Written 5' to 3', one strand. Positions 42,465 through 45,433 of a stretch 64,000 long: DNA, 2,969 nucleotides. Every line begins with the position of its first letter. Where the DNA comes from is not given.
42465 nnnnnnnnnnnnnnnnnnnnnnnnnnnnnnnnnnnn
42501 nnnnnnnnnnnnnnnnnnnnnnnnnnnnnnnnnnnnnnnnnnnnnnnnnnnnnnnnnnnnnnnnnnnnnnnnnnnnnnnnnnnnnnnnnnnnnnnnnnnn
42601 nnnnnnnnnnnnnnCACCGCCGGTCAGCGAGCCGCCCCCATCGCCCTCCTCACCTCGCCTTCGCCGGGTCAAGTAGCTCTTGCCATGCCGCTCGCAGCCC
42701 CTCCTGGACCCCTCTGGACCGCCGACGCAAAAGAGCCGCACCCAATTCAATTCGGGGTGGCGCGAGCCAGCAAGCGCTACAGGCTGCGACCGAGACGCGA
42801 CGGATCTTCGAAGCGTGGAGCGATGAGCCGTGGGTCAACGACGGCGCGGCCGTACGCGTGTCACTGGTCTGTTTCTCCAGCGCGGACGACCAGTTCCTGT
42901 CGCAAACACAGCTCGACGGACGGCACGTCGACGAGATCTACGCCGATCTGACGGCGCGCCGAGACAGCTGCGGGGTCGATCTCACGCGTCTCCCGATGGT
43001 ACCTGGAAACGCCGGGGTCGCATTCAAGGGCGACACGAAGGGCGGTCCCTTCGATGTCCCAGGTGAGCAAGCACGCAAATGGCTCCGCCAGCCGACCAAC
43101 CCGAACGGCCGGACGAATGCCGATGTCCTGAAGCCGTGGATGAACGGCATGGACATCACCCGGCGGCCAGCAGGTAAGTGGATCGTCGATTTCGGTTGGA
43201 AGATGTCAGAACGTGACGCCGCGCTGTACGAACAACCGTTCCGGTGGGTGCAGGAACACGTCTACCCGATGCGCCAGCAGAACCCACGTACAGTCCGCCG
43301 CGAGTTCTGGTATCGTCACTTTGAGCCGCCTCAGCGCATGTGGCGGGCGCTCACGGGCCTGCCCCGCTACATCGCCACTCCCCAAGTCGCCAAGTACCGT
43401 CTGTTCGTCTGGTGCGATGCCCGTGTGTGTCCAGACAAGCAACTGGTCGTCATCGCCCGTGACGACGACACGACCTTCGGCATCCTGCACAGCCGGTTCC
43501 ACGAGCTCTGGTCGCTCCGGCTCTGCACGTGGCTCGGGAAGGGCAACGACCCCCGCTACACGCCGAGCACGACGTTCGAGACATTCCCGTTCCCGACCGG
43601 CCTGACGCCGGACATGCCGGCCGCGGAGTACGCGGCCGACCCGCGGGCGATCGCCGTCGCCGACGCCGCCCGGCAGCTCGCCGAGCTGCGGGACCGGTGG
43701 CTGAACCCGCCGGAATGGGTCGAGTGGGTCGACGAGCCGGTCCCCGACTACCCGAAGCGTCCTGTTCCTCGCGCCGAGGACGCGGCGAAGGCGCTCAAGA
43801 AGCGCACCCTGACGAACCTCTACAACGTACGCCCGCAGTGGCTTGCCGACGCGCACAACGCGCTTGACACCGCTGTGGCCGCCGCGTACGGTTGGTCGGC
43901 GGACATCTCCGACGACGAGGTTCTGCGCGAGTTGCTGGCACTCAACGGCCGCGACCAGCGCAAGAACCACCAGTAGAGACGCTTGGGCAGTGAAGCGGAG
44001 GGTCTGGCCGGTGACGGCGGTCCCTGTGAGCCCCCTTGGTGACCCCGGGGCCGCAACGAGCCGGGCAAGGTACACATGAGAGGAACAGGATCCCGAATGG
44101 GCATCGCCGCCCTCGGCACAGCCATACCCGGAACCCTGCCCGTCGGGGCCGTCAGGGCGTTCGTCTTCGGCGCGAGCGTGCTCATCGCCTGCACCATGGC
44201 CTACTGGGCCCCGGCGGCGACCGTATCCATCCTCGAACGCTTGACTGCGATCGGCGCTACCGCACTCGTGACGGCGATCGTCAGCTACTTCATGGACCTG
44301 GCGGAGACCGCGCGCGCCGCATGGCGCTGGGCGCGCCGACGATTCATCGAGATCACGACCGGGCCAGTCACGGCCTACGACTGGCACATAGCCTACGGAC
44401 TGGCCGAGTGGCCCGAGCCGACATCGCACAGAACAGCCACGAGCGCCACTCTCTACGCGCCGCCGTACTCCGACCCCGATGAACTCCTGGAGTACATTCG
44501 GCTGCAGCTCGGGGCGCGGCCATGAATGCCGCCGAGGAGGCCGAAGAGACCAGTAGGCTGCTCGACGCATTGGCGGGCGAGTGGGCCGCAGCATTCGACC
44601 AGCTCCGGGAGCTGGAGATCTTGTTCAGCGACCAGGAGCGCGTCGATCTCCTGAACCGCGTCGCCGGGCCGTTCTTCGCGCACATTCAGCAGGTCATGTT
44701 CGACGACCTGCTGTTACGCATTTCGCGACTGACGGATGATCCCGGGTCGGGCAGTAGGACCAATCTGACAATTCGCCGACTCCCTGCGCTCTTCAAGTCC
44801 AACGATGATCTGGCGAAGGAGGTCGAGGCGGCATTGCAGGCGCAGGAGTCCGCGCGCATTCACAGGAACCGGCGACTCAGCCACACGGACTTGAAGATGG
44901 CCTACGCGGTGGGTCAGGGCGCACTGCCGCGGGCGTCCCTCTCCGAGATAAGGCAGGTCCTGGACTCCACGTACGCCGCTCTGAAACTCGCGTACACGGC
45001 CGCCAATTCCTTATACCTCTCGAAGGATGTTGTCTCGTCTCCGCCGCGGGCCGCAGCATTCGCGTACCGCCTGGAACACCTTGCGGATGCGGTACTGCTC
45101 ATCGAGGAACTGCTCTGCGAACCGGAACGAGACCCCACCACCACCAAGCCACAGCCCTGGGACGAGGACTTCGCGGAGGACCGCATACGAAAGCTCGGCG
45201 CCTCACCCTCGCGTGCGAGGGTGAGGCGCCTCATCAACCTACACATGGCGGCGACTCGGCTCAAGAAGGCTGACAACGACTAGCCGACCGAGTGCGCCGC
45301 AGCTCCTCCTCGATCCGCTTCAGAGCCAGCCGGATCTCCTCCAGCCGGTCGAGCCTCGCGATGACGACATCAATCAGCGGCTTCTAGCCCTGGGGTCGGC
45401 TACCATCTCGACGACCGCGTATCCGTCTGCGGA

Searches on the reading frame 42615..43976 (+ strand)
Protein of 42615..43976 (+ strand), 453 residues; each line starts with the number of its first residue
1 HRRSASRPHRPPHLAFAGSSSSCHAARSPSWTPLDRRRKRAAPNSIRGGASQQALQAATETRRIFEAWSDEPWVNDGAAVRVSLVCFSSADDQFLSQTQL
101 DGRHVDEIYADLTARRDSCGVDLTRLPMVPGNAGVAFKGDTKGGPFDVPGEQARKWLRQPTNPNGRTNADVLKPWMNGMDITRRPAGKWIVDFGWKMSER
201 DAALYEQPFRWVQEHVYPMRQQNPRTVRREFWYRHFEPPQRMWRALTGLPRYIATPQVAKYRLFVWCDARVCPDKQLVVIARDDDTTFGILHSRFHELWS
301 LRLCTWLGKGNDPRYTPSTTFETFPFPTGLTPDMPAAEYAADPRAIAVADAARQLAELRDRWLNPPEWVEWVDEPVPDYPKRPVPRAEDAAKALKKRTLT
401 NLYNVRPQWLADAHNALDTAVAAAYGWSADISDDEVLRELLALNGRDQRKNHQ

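Call 15: search_protein_families(library=pfam, proteins=[window:42615-43976:+], max_evalue=0.01)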
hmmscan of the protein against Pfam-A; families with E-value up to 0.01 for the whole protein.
window:42615-43976:+ (453 aa): 2 families
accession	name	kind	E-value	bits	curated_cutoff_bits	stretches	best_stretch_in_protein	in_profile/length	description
PF20466.3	MmeI_TRD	-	5.2e-06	26.4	27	1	260-328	140-206/207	MmeI, target recognition domain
PF20467.3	MmeI_C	-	2.2e-05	25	27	1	392-444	21-75/83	MmeI, C-terminal domain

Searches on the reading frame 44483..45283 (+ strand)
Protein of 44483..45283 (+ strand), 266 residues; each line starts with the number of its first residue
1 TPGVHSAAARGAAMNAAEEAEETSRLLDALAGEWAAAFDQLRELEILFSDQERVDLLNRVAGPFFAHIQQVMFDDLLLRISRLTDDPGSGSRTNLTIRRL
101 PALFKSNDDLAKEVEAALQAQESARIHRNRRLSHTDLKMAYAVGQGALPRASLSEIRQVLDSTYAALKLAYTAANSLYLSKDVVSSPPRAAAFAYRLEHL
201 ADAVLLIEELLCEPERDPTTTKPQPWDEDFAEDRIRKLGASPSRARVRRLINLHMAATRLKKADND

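Call 15: search_protein_families(library=pfam, proteins=[window:44483-45283:+], max_evalue=0.01)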
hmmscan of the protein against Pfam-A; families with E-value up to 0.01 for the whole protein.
window:44483-45283:+ (266 aa): 1 family
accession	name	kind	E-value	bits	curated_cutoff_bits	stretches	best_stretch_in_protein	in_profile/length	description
PF18734.6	HEPN_AbiU2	-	6.8e-16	58.8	26.8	1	21-171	2-169/193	AbiU2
